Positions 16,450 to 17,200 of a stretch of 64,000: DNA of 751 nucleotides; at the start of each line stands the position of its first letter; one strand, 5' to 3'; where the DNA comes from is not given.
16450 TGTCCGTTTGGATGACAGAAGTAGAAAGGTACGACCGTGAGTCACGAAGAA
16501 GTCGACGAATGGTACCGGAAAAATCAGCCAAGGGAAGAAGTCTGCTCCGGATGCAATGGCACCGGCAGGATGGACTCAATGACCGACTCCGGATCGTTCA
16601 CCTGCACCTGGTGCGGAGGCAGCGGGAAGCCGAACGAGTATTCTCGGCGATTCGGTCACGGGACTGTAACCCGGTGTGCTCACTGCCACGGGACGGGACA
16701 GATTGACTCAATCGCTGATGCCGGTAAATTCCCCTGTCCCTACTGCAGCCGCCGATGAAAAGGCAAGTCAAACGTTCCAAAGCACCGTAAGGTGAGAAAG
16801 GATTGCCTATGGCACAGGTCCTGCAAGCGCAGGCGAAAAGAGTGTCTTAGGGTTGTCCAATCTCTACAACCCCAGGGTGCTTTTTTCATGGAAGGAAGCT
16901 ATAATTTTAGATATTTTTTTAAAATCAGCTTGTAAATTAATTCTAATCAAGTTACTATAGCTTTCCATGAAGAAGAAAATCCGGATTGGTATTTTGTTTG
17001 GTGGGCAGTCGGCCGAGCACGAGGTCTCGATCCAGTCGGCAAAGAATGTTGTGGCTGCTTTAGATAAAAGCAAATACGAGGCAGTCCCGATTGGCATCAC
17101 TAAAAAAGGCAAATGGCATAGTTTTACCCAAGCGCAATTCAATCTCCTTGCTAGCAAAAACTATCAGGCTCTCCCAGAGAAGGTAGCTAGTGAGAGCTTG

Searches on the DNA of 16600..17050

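Call 80: search_rna_families(source=window, start=16600, end=17050, threshold=evalue, max_evalue=1)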
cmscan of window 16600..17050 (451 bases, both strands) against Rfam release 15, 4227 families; matches with E-value up to 1: 1.
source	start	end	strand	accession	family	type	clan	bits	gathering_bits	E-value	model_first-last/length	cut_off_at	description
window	16866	16995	-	RF02625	WsnRNA46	Gene; sRNA;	-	18.2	65.3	0.73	1-151/151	no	Wolbachia sRNA 46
